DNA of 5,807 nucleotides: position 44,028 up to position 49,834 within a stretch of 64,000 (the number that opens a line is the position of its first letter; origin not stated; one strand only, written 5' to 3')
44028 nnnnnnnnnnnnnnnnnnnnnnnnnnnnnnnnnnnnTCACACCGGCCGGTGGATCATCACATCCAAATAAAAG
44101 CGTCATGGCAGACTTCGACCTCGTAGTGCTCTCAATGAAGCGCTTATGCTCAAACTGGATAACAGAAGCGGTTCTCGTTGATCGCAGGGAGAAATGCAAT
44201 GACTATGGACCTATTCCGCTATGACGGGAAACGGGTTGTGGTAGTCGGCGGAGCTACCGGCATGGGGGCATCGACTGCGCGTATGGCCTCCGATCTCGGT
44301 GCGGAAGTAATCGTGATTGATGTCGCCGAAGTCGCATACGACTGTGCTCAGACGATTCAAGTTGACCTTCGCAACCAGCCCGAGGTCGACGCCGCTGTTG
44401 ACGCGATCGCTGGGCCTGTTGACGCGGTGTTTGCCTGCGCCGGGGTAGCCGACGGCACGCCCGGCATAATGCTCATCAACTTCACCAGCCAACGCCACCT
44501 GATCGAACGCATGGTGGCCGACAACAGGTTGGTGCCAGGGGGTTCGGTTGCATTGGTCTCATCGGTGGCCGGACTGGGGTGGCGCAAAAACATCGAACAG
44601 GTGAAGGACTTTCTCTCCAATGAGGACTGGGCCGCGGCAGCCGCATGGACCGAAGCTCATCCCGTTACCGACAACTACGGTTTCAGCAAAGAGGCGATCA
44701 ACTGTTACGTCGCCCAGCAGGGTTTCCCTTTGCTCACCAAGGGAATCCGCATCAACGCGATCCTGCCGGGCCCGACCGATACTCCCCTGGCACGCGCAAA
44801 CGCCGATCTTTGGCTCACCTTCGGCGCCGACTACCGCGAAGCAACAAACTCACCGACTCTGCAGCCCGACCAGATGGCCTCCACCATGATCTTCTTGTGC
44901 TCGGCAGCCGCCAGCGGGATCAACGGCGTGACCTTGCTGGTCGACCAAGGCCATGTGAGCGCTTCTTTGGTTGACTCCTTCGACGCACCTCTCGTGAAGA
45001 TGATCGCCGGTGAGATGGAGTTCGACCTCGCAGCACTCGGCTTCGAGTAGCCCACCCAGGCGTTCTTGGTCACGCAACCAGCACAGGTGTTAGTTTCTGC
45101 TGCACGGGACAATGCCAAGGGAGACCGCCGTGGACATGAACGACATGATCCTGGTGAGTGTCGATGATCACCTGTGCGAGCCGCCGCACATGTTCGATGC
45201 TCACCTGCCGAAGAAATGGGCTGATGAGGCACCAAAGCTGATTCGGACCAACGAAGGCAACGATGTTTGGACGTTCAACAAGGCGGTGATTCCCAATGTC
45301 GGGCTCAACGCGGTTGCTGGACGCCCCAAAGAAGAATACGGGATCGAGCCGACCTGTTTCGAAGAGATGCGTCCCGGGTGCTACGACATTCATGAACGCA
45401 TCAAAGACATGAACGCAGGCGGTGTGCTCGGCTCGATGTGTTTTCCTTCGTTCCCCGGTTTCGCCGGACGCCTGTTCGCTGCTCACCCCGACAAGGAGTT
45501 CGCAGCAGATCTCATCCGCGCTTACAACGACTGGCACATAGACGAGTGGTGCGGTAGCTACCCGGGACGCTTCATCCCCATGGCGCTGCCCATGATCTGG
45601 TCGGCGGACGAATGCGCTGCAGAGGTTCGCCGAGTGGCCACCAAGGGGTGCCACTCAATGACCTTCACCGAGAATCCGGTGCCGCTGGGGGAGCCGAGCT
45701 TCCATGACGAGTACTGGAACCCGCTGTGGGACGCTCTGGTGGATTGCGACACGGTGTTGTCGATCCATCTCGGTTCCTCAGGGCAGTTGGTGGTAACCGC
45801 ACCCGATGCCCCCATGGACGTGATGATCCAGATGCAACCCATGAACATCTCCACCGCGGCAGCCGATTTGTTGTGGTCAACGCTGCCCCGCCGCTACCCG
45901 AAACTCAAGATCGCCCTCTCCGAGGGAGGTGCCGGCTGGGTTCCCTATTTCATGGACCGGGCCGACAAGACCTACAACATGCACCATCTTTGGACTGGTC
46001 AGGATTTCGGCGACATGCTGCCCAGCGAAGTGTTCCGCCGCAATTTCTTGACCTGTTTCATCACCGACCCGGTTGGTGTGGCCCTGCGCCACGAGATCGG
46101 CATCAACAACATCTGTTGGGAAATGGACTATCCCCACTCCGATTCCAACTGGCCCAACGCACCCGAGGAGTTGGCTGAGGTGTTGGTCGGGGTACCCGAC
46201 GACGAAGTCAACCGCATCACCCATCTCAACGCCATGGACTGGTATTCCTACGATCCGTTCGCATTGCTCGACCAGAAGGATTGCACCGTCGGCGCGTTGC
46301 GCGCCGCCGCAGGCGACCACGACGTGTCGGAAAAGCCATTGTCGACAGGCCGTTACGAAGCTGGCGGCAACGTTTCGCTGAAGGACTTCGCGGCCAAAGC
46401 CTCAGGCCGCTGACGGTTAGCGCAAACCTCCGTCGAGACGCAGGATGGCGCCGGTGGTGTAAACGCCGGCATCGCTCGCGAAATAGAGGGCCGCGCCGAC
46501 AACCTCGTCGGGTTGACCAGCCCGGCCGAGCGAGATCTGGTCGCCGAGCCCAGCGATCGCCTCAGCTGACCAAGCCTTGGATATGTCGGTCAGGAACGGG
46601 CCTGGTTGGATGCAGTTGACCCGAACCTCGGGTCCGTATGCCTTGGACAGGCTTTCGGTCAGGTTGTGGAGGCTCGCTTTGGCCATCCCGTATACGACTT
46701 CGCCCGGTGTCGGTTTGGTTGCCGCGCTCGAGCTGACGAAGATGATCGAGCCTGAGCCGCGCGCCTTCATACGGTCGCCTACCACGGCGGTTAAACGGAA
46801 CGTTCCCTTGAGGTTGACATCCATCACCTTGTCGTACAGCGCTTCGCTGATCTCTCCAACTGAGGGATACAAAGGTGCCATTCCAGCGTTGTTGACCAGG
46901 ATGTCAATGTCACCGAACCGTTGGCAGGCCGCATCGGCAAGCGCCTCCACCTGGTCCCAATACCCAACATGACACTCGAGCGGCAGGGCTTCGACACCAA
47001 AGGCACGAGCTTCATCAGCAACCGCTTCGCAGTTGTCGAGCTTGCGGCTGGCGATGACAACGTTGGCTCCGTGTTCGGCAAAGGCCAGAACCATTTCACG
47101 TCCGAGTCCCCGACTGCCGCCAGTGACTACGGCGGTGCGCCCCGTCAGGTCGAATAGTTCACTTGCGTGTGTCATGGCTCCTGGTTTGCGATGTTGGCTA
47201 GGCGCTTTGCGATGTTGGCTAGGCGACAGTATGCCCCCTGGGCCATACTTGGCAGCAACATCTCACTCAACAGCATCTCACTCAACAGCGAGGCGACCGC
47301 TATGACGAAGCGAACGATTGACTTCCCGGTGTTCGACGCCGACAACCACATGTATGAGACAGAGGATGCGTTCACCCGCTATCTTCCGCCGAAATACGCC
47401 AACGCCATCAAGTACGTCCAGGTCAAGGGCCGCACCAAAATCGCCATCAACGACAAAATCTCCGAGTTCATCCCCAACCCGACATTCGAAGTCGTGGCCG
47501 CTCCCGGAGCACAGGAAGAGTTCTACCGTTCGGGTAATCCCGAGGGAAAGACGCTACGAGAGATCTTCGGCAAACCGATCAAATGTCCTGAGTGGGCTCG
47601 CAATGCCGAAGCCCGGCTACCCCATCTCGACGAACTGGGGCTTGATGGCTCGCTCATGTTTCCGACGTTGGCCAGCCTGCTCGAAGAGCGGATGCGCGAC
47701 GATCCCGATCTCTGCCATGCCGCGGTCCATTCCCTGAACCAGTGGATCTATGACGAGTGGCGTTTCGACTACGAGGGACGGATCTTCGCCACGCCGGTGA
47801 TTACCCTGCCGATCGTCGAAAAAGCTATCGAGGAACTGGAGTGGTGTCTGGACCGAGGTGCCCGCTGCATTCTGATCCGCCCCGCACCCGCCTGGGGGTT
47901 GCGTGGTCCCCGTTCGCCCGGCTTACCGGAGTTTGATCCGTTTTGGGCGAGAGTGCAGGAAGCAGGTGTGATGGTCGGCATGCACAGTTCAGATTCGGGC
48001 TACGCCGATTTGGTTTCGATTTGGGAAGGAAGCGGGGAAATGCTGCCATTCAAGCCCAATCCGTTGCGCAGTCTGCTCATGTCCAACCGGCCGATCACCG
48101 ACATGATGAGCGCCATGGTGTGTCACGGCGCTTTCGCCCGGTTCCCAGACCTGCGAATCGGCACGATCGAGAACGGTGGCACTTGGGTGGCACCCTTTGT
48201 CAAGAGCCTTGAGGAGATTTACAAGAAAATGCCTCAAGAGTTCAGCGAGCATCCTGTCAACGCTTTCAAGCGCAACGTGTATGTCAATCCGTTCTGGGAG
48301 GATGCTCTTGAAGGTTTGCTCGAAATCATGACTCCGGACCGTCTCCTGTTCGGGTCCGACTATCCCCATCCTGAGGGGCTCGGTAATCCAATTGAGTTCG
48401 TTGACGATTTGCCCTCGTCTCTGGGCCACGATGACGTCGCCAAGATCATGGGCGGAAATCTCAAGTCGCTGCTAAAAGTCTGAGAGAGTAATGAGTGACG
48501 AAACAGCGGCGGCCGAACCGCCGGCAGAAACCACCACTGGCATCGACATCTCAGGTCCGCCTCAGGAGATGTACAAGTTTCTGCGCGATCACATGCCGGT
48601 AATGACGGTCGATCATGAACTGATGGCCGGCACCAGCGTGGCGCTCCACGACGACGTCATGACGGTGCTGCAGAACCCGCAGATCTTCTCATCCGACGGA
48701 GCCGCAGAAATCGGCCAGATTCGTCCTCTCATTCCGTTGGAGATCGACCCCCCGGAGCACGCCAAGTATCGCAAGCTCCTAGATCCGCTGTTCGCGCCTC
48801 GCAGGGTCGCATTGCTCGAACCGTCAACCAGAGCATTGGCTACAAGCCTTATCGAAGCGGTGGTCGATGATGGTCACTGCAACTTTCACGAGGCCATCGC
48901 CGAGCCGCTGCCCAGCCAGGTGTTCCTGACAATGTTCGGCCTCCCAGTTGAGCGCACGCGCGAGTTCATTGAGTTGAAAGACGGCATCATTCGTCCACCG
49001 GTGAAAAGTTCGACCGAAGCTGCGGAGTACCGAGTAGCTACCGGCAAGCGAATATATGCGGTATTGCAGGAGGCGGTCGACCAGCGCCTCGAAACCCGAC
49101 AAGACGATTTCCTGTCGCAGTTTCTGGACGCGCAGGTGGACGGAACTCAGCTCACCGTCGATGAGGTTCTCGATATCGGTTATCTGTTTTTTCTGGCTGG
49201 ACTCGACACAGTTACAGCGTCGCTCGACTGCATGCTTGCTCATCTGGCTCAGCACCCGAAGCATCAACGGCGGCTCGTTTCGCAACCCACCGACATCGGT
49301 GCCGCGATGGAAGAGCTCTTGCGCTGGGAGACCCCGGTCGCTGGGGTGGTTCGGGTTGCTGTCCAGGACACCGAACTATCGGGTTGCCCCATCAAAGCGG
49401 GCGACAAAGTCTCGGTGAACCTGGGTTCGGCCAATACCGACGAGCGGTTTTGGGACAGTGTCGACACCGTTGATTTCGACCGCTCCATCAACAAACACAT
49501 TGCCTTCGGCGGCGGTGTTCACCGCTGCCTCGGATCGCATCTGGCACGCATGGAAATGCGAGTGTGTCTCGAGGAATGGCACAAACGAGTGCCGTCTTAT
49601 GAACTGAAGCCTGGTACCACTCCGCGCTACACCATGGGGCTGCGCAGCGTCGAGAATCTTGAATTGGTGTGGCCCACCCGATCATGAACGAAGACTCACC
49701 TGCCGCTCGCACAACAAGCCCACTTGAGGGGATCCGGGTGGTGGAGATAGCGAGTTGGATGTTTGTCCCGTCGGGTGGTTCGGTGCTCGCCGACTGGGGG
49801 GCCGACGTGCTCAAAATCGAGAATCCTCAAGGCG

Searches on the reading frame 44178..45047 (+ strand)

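Call 26: search_protein_families(library=pfam, proteins=[window:44178-45047:+], max_evalue=0.0001)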
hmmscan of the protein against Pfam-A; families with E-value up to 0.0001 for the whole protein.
window:44178-45047:+ (290 aa): 2 families
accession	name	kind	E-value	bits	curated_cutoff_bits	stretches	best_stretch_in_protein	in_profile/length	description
PF13561.12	adh_short_C2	-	1.5e-20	74.2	27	1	159-258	135-234/236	Enoyl-(Acyl carrier protein) reductase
PF00106.31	adh_short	-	2e-14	54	26.6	2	18-133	1-140/195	short chain dehydrogenase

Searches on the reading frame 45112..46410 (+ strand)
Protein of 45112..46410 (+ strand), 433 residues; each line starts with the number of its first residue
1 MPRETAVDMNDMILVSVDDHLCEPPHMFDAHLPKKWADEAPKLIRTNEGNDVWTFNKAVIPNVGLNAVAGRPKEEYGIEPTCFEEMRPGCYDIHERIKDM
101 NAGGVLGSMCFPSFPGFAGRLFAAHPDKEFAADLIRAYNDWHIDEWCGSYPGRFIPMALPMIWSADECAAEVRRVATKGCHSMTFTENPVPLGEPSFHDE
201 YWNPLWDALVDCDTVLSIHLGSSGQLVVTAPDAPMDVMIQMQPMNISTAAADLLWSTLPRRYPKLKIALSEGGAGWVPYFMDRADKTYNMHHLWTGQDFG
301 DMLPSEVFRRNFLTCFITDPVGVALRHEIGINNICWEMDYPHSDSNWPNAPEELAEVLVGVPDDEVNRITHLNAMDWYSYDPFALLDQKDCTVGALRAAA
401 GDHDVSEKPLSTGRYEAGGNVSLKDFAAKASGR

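Call 26: search_protein_families(library=pfam, proteins=[window:45112-46410:+], max_evalue=0.0001)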
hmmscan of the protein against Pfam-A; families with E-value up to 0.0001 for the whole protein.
window:45112-46410:+ (433 aa): 1 family
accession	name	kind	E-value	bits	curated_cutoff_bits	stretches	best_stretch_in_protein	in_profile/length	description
PF04909.20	Amidohydro_2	-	7.1e-27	95.3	26.4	1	84-378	12-287/289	Amidohydrolase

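Call 73: search_protein_families(library=ncbifam, proteins=[window:45112-46410:+], max_evalue=1e-10)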
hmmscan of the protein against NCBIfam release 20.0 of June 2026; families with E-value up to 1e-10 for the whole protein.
window:45112-46410:+ (433 aa): 0 families

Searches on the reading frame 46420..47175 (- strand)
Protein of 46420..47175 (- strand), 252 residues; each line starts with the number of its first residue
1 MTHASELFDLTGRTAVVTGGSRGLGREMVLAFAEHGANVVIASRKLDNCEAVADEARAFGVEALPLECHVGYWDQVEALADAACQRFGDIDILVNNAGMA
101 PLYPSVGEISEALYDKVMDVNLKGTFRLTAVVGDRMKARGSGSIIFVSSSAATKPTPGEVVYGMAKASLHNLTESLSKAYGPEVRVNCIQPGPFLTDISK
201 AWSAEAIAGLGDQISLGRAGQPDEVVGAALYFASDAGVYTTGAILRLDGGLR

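Call 26: search_protein_families(library=pfam, proteins=[window:46420-47175:-], max_evalue=0.0001)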
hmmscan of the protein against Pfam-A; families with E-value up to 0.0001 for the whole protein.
window:46420-47175:- (252 aa): 5 families
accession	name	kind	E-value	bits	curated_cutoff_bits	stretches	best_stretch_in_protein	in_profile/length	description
PF13561.12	adh_short_C2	-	5.6e-55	186.9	27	1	22-251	6-235/236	Enoyl-(Acyl carrier protein) reductase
PF00106.31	adh_short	-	5.1e-52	176.7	26.6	1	14-204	2-192/195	short chain dehydrogenase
PF08659.16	KR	-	4e-13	50.1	22.6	1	14-179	2-166/180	KR domain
PF23441.1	SDR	-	2.9e-08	33.9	27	1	10-251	5-255/258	SDR-like rossmann domain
PF01370.27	Epimerase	-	8e-06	25.9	20.9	1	16-181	2-161/240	NAD dependent epimerase/dehydratase family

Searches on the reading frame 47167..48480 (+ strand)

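Call 26: search_protein_families(library=pfam, proteins=[window:47167-48480:+], max_evalue=0.0001)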
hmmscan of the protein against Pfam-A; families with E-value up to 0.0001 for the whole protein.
window:47167-48480:+ (438 aa): 1 family
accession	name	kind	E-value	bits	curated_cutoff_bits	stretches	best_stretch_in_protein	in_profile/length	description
PF04909.20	Amidohydro_2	-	2.8e-22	80.3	26.4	1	178-431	53-282/289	Amidohydrolase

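Call 73: search_protein_families(library=ncbifam, proteins=[window:47167-48480:+], max_evalue=1e-10)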
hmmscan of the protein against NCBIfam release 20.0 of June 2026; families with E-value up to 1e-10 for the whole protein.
window:47167-48480:+ (438 aa): 0 families

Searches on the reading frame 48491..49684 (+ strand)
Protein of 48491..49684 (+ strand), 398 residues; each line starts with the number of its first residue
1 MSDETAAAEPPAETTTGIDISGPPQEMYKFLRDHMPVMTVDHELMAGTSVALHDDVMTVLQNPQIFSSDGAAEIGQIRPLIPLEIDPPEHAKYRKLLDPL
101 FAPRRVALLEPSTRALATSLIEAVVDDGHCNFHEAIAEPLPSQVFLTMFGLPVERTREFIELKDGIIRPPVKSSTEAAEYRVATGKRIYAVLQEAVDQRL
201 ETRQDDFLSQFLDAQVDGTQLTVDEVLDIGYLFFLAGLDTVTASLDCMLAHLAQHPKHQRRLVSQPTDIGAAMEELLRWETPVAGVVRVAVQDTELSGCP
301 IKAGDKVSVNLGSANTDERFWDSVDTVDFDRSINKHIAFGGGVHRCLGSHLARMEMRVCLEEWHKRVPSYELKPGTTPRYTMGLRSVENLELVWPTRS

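Call 26: search_protein_families(library=pfam, proteins=[window:48491-49684:+], max_evalue=0.0001)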
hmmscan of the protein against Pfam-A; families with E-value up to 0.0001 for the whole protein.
window:48491-49684:+ (398 aa): 1 family
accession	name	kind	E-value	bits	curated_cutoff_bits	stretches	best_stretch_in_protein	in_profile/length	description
PF00067.27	p450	-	4.1e-29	102.1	22.8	2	271-361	326-426/462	Cytochrome P450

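Call 29: search_solved_structures(query=window:48491-49684:+, max_evalue=1e-20)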
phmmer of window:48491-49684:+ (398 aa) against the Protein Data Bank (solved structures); distinct sequences matched with E-value up to 1e-20: 351 (the best 60 are shown).
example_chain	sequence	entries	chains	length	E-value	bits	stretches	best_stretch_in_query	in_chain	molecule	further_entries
8ckn_A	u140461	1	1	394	4.2e-59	203.9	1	29-394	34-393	P450 heme-thiolate protein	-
8amo_A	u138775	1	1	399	4.4e-59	203.8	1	29-394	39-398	Putative cytochrome P450 143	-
8amq_A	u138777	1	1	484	8.2e-59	202.9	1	30-394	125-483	Probable ferredoxin,Putative cytochrome P450 143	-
8gtl_A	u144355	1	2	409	3.7e-58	200.8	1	73-394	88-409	cytochrome P450 CYP101D5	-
8vxi_A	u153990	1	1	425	8.8e-58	199.5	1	21-373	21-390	CYP125MRCA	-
8vxg_A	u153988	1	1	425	9.9e-57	196.1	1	20-373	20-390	CYP125MRCA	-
4dxy_A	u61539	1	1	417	2.8e-55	191.3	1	54-396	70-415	Cytochrome P450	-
3nv5_A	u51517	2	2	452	4.9e-55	190.5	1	54-396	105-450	Cytochrome P450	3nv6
3lxh_A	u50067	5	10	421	1e-52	182.9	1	59-395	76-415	Cytochrome P450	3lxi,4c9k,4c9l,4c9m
4c9n_A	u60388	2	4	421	5.1e-52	180.6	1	59-395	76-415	CYTOCHROME P450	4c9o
4c9p_A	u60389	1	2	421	5.1e-52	180.6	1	59-395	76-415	CYTOCHROME P450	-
6wgw_A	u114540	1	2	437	5.8e-52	180.4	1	59-395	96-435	Cytochrome P450 101D1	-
4jws_A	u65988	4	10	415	4.4e-51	177.5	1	72-395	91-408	Camphor 5-monooxygenase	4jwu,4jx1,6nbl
1j51_A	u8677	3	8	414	1.2e-50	176.1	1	72-395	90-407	CYTOCHROME P450CAM | Cytochrome P450-cam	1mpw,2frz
4kky_X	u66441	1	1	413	1.5e-50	175.7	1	72-395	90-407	Camphor 5-monooxygenase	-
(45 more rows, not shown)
